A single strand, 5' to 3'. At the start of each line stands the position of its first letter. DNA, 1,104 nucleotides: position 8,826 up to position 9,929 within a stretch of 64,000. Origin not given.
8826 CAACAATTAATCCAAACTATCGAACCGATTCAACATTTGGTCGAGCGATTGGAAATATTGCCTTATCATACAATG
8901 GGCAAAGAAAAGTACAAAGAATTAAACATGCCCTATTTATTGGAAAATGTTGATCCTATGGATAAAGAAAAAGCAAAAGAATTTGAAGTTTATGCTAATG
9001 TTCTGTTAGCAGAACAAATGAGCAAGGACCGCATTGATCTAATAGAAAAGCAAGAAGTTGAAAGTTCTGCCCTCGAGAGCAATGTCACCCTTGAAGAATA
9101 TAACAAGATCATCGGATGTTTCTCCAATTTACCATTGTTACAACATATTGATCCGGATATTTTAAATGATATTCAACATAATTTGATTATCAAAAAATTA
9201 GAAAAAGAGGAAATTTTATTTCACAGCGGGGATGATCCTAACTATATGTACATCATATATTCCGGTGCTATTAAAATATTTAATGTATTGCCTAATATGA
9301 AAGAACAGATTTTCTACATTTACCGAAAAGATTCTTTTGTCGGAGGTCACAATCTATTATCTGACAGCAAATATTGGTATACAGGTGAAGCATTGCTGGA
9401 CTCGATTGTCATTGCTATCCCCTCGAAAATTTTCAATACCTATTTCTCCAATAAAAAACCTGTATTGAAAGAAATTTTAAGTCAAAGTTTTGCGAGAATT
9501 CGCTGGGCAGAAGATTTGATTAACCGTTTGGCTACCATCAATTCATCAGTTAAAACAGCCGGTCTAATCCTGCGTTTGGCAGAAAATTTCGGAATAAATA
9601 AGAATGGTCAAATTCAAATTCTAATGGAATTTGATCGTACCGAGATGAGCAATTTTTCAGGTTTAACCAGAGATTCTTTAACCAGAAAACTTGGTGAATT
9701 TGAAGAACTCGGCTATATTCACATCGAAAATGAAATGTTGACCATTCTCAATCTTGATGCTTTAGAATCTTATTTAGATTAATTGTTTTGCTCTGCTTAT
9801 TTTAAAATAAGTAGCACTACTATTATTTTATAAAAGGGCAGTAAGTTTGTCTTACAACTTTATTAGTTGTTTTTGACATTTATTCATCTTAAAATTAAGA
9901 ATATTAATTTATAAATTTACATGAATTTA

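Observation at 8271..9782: Radical-SAM PFL activase fused in-frame to a complete Crp/Fnr-type transcription factor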

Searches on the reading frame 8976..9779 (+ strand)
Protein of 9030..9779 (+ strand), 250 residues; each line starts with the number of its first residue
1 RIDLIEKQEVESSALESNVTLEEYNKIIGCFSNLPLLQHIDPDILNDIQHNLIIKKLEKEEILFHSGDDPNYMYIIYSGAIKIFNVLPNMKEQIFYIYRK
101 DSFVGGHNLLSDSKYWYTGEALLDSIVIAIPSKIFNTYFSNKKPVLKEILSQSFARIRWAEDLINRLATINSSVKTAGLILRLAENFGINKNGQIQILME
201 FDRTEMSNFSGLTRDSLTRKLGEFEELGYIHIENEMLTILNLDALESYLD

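Call 4: search_protein_families(library=ncbifam, proteins=[window:9111-9779:+], max_evalue=0.01)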
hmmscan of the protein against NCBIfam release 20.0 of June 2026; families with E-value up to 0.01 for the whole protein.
window:9111-9779:+ (223 aa): 12 families
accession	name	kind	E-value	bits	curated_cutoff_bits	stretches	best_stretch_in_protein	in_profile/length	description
NF008365.0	PRK11161.1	subfamily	2.6e-19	69.5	228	1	28-219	50-240/250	fumarate/nitrate reduction transcriptional regulator Fnr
TIGR03697.1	NtcA_cyano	equivalog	2.6e-12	46.9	244.95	1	36-214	4-184/193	global nitrogen regulator NtcA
NF050806.1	TransRegFixKCaul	equivalog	3.4e-09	36.3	300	1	28-207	26-198/215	transcriptional regulator FixK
NF008732.0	PRK11753.1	equivalog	8.2e-09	35.2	266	1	24-209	22-207/214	cAMP-activated global transcriptional regulator CRP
NF006901.0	PRK09392.1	equivalog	2e-08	33.9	211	1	6-220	11-219/236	transcriptional activator FtrB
NF007707.0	PRK10402.1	subfamily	2.2e-08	34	180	1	18-123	24-129/226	transcriptional regulator YeiL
NF052518.1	TransRegLdrP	equivalog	6.6e-08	32.8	300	1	27-220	1-186/195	transcriptional regulator LdrP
NF053664.1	TransRegPtrACyano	equivalog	3.1e-05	23.4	300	1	116-211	92-188/196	Crp/Fnr family transcriptional regulator PtrA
NF050815.1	TransActFtrBCaul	equivalog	0.00015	21.1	300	1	6-109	13-115/251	transcriptional activator FtrB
NF041163.2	encap_f2b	equivalog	0.00016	21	400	1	5-126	74-196/450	family 2B encapsulin nanocompartment shell protein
NF010499.0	PRK13918.1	equivalog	0.00019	21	274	1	35-219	22-198/205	CRP/FNR family transcriptional regulator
NF045989.1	TransRegFnrLRhodb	equivalog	0.00022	20.6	300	1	15-218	26-231/245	transcriptional regulator FnrL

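Call 22: search_solved_structures(query=window:9030-9779:+, max_evalue=0.001, show_alignments=2)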
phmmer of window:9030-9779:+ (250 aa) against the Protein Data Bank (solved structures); distinct sequences matched with E-value up to 0.001: 47.
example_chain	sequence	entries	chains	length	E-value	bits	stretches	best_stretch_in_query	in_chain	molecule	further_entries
8qto_A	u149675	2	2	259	1.1e-15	61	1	27-246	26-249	FNR type regulator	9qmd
9qlt_A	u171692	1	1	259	1.5e-15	60.5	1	54-246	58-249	FNR type regulator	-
9qll_A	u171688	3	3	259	6.9e-15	58.4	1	54-246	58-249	FNR type regulator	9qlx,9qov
9qmc_A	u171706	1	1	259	1e-14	57.8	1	54-246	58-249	FNR type regulator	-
5cvr_A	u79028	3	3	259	1e-14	57.8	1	54-246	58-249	FNR type regulator | FNR regulator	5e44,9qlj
9qly_A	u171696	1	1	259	2e-14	56.9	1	54-246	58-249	FNR type regulator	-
2xgx_A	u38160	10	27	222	4.1e-12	49.3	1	52-246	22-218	GLOBAL NITROGEN REGULATOR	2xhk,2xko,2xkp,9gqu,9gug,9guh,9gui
4byy_A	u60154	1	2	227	8.5e-12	48.3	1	32-243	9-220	TRANSCRIPTIONAL REGULATOR, CRP/FNR FAMILY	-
4cyd_A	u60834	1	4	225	9e-12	48.2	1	32-243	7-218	PROBABLE TRANSCRIPTION REGULATOR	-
3r6s_A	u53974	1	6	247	9.7e-12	48.1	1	31-243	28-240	transcription regulator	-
3mzh_A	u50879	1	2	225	3.1e-11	46.4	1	37-241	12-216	PROBABLE TRANSCRIPTIONAL REGULATORY PROTEIN (PROBABLY CRP/FNR-FAMILY)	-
3h3u_A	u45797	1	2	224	3.1e-11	46.4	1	37-241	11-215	PROBABLE TRANSCRIPTIONAL REGULATORY PROTEIN (PROBABLY CRP/FNR-FAMILY)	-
3d0s_A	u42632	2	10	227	3.1e-11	46.4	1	36-241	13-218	TRANSCRIPTIONAL REGULATORY PROTEIN | PROBABLE TRANSCRIPTIONAL REGULATORY PROTEIN (PROBABLY CRP/ FNR-FAMILY)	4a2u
3i54_A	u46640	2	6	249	3.2e-11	46.4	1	35-241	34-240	Transcriptional regulator, Crp/Fnr family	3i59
3dkw_A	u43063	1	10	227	1.5e-09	40.9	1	37-248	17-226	DNR protein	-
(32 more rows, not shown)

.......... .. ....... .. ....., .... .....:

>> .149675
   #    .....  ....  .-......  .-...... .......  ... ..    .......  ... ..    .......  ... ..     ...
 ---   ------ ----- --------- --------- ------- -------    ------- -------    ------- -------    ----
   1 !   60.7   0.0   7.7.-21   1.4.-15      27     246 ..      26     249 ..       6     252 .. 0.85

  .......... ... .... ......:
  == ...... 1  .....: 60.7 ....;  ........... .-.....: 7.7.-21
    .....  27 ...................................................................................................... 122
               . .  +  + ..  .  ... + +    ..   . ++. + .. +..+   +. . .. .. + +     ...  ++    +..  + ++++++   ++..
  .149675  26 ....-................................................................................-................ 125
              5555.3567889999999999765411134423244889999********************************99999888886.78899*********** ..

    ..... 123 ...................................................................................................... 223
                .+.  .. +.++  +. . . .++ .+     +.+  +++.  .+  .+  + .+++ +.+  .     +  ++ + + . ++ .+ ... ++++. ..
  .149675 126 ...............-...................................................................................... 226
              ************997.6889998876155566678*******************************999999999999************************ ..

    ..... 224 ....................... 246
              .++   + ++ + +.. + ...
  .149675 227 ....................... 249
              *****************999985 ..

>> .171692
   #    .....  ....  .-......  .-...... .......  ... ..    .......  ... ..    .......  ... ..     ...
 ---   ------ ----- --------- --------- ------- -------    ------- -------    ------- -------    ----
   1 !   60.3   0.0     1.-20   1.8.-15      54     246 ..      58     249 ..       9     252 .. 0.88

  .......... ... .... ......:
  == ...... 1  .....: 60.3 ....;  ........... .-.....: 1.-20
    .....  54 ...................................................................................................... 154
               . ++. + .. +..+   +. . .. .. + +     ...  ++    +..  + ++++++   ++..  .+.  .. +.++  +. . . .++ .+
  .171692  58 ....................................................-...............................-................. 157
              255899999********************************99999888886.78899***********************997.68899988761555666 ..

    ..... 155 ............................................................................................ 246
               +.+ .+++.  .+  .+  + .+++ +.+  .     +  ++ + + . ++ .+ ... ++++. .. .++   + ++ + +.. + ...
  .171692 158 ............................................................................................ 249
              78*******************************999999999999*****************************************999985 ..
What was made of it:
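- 9132..9455 (+): Crp/Fnr beta-barrel sensor domain (residues 288-395), including the loop NMKEQ (341-345; E345 invariant, Q346 at least 90%) that aligns with FNR residues 85-88 (GDEQ). Alignment to A. fischeri FNR (call 22).
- Closest known: FNR. Same: It is the best solved-structure sequence match for the C-terminal half (E = 1e-15, aligned over FNR residues 26-249; call 22).
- Tried and rejected: Its alignment with FNR Cys20 in call 22 is a coincidence of this one sequence.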

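Call 27: find_related_loci(query=A1, collection=metagenome_contigs, flank=5000)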
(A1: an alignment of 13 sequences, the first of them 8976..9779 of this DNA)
Query A1 (268 aa) in metagenome_contigs; peptide patterns used: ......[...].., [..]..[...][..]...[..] (x = any residue, [..] = any of these).
199 stretches matched a pattern; 82 encode a relative of the query (tblastn E <= 1e-3); the best 80 are kept; 79 distinct loci.
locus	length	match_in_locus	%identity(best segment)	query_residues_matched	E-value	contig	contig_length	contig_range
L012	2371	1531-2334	89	1-268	1e-170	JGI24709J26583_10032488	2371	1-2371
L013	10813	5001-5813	62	1-268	6e-105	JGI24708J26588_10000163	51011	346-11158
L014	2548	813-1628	60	1-268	4e-105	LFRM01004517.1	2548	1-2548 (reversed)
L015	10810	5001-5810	45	1-267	4e-73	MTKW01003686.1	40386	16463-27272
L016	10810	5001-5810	45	1-267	1e-72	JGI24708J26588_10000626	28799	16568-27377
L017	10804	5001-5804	43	1-265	2e-70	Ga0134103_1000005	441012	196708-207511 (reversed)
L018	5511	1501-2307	44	1-266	3e-70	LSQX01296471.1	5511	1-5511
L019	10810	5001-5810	45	1-267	3e-70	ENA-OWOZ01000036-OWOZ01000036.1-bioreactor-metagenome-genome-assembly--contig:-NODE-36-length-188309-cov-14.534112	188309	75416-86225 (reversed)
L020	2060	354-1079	50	36-267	4e-72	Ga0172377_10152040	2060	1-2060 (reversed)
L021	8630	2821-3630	43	1-267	2e-69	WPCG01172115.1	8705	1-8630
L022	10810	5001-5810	43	1-267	3e-69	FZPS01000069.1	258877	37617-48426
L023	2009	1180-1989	41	1-267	2e-71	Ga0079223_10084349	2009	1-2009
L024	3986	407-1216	43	1-267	9e-69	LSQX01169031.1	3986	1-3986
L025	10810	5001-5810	43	1-267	1e-68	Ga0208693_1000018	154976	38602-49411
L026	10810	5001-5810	43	1-267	1e-67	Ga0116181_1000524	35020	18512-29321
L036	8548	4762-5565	41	1-267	1e-66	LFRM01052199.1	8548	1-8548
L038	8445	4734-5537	41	1-267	1e-66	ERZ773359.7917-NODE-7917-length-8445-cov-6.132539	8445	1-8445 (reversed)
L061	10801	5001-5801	41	1-267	1e-63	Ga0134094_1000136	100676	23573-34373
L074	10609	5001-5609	39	64-264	7e-46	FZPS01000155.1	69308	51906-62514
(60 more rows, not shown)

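Call 35: find_homologous_proteins(query=L074:4902-5627:+, max_evalue=1e-10)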
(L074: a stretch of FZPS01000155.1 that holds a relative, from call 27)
Query L074:4902-5627:+ (242 aa): 175 proteins with E <= 1e-10 among 714 candidates; the best 120 are listed.
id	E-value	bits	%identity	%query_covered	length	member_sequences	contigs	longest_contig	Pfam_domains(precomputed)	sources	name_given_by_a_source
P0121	6.9e-151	518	97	100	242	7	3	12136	PF13545.13,PF00027.36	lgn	-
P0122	7.4e-112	390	78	95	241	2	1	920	PF13545.13,PF00027.36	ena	-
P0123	5.9e-110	384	78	94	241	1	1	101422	PF13545.13,PF00027.36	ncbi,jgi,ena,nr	ncbi:MAG TPA: Crp/Fnr family transcriptional regulator [Clostridiaceae bacterium]|nr:Crp/Fnr family 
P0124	3.8e-109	382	77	94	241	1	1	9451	PF13545.13,PF00027.36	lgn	-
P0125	4.8e-107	375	75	95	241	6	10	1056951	PF13545.13,PF00027.36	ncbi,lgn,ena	ncbi:MAG: Crp/Fnr family transcriptional regulator [Saccharofermentanales bacterium]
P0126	2.2e-106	372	74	98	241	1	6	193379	PF13545.13,PF00027.36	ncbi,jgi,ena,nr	ncbi:MAG TPA: Crp/Fnr family transcriptional regulator [Clostridiaceae bacterium]|nr:Crp/Fnr family 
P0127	2.6e-105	369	72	99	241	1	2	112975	PF13545.13,PF00027.36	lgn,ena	-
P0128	3.3e-98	346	70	95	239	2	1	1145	PF13545.13,PF00027.36,PF00325.27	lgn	-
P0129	2.4e-97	343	70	93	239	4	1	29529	PF13545.13,PF00027.36,PF00325.27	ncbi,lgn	-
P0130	5.4e-96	339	67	97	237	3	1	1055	PF13545.13,PF00027.36,PF00325.27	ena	-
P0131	6.3e-94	332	65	99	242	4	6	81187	PF13545.13,PF00027.36,PF00325.27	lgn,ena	-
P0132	1.4e-93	331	67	96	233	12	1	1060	PF13545.13,PF00027.36,PF00325.27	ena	-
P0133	1.1e-68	249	49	99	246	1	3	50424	PF13545.13,PF00027.36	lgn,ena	-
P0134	1.7e-63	232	52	92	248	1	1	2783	PF13545.13,PF00027.36,PF00325.27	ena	-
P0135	3.3e-63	231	58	79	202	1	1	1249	PF13545.13,PF00027.36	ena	-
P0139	3.6e-62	228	49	97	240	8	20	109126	PF13545.13,PF00027.36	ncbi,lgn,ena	-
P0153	1.1e-59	220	50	89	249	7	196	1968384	PF13545.13,PF00027.36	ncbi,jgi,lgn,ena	ncbi:MAG: cyclic nucleotide-binding domain-containing protein [Tissierellaceae bacterium]|jgi:CRP-li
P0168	1.1e-58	216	49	89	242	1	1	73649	PF13545.13,PF00027.36,PF00325.27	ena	-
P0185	4.6e-57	211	43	96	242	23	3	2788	PF13545.13,PF00027.36,PF00325.27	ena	-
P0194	1.3e-56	210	48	89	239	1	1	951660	PF13545.13,PF00027.36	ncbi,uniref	ncbi:Crp/Fnr family transcriptional regulator [Wansuia hejianensis]|uniref:Crp/Fnr family transcript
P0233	3.3e-52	195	46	90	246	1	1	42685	PF13545.13,PF00027.36,PF00325.27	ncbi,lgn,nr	ncbi:MAG: Crp/Fnr family transcriptional regulator [Coriobacteriia bacterium]|nr:Crp/Fnr family tran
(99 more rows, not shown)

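Call 44: find_encoding_contigs(protein=P0153, flank=8000, max_places=3)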
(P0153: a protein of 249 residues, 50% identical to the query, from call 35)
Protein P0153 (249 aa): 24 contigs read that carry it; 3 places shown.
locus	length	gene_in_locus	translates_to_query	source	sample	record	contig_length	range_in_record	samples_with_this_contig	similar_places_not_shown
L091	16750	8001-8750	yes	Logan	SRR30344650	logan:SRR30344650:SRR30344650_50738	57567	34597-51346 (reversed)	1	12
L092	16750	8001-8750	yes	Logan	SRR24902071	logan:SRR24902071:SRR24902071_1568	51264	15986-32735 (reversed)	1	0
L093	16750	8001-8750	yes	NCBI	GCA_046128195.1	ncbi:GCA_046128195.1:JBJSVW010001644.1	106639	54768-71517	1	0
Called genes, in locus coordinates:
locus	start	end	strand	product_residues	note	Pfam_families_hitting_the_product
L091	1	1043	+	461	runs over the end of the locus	PF00171:Aldedh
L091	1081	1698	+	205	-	PF02586:SRAP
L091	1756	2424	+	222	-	PF03483:B3_4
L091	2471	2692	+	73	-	-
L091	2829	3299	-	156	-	PF00080:Sod_Cu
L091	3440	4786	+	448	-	PF04607:RelA_SpoT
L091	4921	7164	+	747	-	PF02901:PFL-like, PF01228:Gly_radical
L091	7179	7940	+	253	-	PF13353:Fer4_12, PF04055:Radical_SAM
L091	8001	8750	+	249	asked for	PF00027:cNMP_binding, PF13545:HTH_Crp_2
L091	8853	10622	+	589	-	PF13687:DUF4153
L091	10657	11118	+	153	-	PF01625:PMSR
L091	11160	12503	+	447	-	PF02086:MethyltransfD12 (faint), PF01555:N6_N4_Mtase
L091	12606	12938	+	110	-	-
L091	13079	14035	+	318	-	PF04055:Radical_SAM, PF16199:Radical_SAM_C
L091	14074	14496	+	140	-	-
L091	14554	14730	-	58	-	PF07561:DUF1540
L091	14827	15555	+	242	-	PF01479:S4, PF00849:PseudoU_synth_2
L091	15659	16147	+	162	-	PF20353:DUF6648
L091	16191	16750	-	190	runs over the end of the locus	PF02618:YceG (weak)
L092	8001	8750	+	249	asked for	PF00027:cNMP_binding, PF13545:HTH_Crp_2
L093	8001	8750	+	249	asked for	PF00027:cNMP_binding, PF13545:HTH_Crp_2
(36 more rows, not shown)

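Call 45: find_encoding_contigs(protein=P0194, flank=8000, max_places=2)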
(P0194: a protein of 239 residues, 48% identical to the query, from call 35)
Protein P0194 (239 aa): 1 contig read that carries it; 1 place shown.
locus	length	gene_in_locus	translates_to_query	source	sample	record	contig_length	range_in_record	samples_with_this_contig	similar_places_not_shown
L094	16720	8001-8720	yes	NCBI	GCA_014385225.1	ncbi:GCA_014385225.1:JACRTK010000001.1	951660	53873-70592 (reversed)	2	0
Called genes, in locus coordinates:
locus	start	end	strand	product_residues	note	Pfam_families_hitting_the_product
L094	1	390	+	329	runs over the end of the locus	PF00005:ABC_tran, PF08352:oligo_HPY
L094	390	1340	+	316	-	PF00005:ABC_tran, PF08352:oligo_HPY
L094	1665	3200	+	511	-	PF00496:SBP_bac_5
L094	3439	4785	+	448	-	PF04607:RelA_SpoT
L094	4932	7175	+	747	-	PF02901:PFL-like, PF01228:Gly_radical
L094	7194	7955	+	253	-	PF13353:Fer4_12, PF04055:Radical_SAM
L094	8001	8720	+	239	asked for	PF00027:cNMP_binding, PF13545:HTH_Crp_2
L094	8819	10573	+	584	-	PF13687:DUF4153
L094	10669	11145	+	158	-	PF01625:PMSR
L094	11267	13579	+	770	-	PF03477:ATP-cone, PF13597:NRDD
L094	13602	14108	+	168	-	PF13353:Fer4_12, PF04055:Radical_SAM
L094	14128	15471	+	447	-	PF01555:N6_N4_Mtase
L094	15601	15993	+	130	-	PF06949:DUF1292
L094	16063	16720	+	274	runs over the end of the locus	PF00702:Hydrolase (weak), PF05116:S6PP (faint), PF08282:Hydrolase_3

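Call 48: find_encoding_contigs(protein=P0139, flank=6000, max_places=2)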
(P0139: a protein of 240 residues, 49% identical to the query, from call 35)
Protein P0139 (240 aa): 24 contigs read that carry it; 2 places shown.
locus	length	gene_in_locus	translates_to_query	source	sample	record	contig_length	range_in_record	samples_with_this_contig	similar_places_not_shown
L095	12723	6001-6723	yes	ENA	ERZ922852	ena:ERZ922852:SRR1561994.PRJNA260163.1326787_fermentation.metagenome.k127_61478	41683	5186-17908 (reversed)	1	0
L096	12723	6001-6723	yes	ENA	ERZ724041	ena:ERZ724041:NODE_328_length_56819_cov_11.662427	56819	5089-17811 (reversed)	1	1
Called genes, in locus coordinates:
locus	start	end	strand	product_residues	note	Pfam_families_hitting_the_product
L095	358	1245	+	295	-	PF00892:EamA, PF06027:SLC35F (faint), PF00892:EamA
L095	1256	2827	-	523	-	PF07992:Pyr_redox_2 (faint), PF00890:FAD_binding_2 (weak), PF01266:DAO, PF03486:HI0933_like (faint), PF13450:NAD_binding_8 (weak), PF13738:Pyr_redox_3 (faint), PF00355:Rieske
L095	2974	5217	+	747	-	PF02901:PFL-like, PF01228:Gly_radical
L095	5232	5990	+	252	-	PF13353:Fer4_12, PF04055:Radical_SAM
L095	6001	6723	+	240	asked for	PF00027:cNMP_binding, PF13545:HTH_Crp_2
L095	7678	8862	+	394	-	PF13433:Peripla_BP_5, PF13458:Peripla_BP_6, PF01094:ANF_receptor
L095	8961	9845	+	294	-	PF02653:BPD_transp_2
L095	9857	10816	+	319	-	PF02653:BPD_transp_2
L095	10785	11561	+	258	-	PF00005:ABC_tran, PF13304:AAA_21 (faint), PF12399:BCA_ABC_TP_C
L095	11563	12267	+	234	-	PF13555:AAA_29 (weak), PF02463:SMC_N (faint), PF00005:ABC_tran, PF13304:AAA_21 (faint)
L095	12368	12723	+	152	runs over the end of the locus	PF01527:HTH_Tnp_1, PF13518:HTH_28 (faint), PF13551:HTH_29 (faint)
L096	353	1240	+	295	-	PF00892:EamA, PF06027:SLC35F (weak), PF00892:EamA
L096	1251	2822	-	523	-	PF07992:Pyr_redox_2 (faint), PF00890:FAD_binding_2 (weak), PF01266:DAO, PF03486:HI0933_like (faint), PF13450:NAD_binding_8 (weak), PF13738:Pyr_redox_3 (faint), PF00355:Rieske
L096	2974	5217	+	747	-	PF02901:PFL-like, PF01228:Gly_radical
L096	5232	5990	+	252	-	PF13353:Fer4_12, PF04055:Radical_SAM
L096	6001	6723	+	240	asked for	PF00027:cNMP_binding, PF13545:HTH_Crp_2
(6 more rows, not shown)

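Call 49: find_encoding_contigs(protein=P0233, flank=6000, max_places=2)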
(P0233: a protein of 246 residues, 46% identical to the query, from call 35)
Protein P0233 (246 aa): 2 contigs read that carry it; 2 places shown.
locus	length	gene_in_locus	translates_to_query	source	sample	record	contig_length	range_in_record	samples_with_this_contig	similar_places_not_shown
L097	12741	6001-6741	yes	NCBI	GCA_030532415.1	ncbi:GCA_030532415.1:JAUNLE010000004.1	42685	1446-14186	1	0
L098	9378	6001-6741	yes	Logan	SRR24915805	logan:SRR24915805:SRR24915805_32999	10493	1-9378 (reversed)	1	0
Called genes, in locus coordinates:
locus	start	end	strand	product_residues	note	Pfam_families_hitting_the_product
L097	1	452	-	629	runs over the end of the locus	-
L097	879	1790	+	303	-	PF02574:S-methyl_trans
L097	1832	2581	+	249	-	-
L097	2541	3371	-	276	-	PF21088:MS_channel_1st, PF00924:MS_channel_2nd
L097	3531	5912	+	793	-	PF00403:HMA, PF00122:E1-E2_ATPase, PF00702:Hydrolase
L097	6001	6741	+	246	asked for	PF00027:cNMP_binding, PF13545:HTH_Crp_2, PF00325:Crp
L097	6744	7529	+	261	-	PF03883:H2O2_YaaD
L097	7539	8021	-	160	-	PF00994:MoCF_biosynth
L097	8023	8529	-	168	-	PF01967:MoaC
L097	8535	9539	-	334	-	PF04055:Radical_SAM, PF13353:Fer4_12 (weak), PF06463:Mob_synth_C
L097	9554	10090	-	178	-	PF03205:MobB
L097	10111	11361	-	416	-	PF03453:MoeA_N, PF00994:MoCF_biosynth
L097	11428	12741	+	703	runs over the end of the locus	PF22745:Nlig-Ia, PF01653:DNA_ligase_aden, PF03120:OB_DNA_ligase, PF03119:DNA_ligase_ZBD, PF12826:HHH_2, PF14520:HHH_5, PF00633:HHH, PF00533:BRCT, +1 more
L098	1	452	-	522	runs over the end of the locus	?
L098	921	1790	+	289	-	PF02574:S-methyl_trans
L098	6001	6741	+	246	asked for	PF00027:cNMP_binding, PF13545:HTH_Crp_2, PF00325:Crp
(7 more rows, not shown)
